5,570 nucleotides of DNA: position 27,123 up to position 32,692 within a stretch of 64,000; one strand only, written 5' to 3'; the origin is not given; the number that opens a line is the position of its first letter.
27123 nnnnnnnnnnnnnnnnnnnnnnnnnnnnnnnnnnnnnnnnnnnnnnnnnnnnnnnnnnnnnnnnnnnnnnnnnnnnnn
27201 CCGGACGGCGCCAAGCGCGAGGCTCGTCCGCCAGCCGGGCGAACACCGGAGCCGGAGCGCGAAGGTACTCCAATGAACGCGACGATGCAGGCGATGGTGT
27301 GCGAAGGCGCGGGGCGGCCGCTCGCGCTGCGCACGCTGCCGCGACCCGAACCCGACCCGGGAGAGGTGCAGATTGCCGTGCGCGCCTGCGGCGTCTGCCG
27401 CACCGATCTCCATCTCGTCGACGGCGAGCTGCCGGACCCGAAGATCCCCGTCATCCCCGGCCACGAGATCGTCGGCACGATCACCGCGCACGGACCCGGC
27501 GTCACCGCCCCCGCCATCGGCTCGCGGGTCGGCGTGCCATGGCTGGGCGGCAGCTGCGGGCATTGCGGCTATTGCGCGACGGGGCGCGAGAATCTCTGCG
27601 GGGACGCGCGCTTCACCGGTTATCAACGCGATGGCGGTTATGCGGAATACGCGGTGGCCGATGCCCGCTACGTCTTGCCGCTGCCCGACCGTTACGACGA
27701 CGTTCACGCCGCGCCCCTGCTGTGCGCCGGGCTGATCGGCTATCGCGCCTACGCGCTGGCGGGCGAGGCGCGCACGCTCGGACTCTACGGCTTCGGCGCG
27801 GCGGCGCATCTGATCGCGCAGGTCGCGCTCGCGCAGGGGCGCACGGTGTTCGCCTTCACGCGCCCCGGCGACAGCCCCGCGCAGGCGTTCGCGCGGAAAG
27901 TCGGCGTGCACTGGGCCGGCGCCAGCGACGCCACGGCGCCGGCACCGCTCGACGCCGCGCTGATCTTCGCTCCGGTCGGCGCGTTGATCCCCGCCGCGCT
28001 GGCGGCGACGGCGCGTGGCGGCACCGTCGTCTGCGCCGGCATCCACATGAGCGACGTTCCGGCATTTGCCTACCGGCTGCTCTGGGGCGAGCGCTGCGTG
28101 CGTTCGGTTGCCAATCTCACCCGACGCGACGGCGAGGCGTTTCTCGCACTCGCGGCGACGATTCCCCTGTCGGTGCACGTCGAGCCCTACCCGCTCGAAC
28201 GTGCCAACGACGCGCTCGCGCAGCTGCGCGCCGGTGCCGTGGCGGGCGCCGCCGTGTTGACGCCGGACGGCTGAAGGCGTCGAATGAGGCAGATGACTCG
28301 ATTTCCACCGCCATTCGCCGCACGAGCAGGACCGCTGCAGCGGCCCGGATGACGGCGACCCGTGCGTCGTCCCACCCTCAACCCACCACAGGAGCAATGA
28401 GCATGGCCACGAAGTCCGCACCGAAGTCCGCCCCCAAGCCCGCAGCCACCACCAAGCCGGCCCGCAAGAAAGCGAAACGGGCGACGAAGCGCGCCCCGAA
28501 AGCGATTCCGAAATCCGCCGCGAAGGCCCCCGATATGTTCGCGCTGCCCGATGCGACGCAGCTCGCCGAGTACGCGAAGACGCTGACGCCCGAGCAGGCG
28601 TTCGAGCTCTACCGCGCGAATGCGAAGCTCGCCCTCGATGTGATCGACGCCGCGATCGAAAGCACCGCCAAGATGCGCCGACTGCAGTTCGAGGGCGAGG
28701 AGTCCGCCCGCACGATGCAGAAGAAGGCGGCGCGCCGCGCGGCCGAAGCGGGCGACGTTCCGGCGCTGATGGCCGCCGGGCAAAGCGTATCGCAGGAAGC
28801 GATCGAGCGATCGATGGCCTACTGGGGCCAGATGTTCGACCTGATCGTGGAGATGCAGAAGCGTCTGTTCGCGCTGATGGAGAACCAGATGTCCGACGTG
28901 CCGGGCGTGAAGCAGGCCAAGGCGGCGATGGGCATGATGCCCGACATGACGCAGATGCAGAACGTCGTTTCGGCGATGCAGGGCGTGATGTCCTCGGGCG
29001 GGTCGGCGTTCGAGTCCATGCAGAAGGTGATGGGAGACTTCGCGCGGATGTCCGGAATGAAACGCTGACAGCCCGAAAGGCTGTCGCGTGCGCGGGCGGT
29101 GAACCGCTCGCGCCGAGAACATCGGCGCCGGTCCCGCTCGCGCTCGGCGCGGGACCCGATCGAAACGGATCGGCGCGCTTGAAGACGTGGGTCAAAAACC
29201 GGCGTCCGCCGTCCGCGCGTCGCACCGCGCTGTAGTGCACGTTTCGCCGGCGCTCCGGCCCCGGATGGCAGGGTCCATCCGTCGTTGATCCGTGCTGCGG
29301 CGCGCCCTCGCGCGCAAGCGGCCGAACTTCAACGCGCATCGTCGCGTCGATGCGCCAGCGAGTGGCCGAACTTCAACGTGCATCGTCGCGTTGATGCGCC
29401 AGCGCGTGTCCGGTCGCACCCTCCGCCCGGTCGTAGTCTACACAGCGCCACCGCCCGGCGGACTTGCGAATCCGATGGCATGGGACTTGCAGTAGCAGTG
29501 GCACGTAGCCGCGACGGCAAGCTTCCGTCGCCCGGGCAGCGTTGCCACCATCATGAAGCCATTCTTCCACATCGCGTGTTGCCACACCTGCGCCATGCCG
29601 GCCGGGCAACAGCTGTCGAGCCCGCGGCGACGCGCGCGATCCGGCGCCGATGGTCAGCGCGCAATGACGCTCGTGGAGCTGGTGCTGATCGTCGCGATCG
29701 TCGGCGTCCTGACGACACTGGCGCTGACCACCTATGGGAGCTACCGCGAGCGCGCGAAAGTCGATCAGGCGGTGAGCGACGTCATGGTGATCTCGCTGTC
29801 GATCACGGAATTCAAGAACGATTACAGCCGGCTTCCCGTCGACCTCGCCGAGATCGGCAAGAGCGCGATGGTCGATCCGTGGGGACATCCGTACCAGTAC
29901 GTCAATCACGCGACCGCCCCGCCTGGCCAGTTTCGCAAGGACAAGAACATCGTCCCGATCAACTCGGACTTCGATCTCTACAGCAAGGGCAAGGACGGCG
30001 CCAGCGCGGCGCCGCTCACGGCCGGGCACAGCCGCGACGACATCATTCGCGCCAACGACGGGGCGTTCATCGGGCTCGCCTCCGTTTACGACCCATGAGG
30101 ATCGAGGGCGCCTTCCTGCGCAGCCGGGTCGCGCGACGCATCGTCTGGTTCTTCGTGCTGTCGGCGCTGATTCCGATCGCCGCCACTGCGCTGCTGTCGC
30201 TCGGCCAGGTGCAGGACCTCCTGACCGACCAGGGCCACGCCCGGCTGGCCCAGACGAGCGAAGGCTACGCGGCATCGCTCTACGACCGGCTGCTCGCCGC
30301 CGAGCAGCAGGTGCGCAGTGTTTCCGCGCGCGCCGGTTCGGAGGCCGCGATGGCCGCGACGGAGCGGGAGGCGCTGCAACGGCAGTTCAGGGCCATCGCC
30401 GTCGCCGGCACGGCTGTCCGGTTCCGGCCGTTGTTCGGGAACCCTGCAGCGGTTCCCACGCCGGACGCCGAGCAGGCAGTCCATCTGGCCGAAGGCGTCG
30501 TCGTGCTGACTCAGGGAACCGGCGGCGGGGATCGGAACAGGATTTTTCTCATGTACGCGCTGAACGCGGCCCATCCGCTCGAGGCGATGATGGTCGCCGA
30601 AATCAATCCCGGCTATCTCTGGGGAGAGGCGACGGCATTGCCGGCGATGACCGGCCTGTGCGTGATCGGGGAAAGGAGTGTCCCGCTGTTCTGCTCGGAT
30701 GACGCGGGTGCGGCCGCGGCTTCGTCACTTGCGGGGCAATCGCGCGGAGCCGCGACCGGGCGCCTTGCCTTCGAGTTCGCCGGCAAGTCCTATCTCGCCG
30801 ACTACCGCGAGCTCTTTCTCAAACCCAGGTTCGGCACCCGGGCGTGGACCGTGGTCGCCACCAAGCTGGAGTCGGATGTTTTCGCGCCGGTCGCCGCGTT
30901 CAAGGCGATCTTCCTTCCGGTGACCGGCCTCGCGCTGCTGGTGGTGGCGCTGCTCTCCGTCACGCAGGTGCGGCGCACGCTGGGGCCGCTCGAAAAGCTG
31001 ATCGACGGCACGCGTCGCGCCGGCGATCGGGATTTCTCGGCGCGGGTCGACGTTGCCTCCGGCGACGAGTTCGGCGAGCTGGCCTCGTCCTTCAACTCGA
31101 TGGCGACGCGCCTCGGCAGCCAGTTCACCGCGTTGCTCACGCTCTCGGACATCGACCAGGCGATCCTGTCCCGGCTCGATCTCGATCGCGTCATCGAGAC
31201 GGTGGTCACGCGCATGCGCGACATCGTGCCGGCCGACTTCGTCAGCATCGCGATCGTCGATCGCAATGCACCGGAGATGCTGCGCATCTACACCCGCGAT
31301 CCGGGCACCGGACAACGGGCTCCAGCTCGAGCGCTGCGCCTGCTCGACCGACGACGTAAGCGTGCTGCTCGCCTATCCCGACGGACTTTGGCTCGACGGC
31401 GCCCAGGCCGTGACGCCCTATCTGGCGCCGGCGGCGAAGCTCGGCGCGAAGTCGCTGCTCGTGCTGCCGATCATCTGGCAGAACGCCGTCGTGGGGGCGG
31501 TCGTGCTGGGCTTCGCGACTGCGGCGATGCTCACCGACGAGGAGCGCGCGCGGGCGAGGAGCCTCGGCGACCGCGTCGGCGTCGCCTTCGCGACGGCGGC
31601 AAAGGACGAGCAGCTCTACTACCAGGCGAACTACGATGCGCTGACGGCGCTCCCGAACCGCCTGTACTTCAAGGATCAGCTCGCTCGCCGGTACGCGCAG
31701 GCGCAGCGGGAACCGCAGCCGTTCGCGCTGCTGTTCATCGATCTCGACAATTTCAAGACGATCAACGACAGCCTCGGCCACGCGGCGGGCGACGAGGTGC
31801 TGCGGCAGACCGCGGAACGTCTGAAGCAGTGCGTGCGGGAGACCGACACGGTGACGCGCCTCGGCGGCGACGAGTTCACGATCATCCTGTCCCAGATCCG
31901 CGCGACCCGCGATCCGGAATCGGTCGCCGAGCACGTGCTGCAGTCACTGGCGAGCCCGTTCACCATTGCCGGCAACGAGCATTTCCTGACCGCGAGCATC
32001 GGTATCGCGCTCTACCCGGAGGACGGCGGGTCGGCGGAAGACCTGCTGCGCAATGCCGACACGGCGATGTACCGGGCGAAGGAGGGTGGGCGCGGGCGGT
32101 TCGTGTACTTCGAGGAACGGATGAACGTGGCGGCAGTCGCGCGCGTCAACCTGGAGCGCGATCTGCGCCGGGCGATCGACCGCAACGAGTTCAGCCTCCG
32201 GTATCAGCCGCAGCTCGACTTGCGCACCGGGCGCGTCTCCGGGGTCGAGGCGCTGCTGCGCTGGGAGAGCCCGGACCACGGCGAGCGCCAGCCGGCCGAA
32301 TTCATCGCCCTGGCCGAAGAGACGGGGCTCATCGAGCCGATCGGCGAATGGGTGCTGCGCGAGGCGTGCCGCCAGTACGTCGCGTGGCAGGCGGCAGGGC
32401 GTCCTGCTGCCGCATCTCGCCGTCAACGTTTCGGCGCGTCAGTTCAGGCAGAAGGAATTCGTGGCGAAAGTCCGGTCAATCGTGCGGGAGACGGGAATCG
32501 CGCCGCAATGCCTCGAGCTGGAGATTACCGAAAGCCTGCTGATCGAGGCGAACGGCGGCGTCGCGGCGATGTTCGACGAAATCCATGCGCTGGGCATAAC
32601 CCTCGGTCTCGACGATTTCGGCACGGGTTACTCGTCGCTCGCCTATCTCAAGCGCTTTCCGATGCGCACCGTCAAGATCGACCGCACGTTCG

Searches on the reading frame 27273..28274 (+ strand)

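Call 22: search_protein_families(library=pfam, proteins=[window:27273-28274:+], max_evalue=0.001)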
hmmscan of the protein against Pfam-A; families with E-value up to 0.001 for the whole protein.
window:27273-28274:+ (333 aa): 3 families
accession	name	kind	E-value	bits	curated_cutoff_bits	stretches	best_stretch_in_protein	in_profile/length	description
PF08240.17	ADH_N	-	8.4e-33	113.2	23.5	1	29-139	2-104/104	Alcohol dehydrogenase GroES-like domain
PF00107.32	ADH_zinc_N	-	0.00014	22.3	31.8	1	179-294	4-127/129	Zinc-binding dehydrogenase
PF13602.12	ADH_zinc_N_2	-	0.00099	20.5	27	0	219-329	17-134/134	Zinc-binding dehydrogenase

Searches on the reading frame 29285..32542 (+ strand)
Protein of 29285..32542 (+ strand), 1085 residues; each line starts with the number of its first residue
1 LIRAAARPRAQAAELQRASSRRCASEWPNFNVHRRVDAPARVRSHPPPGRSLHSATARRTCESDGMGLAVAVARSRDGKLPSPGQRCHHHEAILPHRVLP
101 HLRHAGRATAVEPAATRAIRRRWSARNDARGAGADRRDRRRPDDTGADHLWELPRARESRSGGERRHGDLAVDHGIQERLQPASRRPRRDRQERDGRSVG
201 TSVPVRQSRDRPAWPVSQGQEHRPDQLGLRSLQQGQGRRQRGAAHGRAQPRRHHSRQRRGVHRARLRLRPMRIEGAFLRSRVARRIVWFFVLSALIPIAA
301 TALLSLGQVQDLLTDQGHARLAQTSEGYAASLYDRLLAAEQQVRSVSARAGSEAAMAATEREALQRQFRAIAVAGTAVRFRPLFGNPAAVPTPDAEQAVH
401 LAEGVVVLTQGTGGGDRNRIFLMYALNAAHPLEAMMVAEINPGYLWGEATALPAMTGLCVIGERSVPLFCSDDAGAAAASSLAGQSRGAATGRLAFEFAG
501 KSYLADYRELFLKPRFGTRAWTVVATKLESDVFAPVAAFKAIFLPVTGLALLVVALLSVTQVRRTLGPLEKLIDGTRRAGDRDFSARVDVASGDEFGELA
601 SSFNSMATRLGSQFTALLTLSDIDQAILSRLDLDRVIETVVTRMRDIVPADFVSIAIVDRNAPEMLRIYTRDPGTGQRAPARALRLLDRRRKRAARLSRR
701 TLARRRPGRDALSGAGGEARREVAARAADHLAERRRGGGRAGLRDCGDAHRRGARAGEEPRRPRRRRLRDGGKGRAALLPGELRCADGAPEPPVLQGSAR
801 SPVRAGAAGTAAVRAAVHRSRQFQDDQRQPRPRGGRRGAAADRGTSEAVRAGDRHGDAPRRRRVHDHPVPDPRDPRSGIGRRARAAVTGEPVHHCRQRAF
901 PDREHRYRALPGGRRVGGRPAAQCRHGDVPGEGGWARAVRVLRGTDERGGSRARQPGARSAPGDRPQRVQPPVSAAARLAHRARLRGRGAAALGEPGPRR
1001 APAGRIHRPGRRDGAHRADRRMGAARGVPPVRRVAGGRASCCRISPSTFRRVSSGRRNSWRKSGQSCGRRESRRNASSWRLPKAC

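Call 22: search_protein_families(library=pfam, proteins=[window:29285-32542:+], max_evalue=0.001)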
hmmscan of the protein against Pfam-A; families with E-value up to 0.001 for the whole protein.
window:29285-32542:+ (1085 aa): 1 family
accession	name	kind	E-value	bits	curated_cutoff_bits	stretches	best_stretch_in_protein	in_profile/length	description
PF00672.30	HAMP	-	2.4e-13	50.6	25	1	562-610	3-51/53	HAMP domain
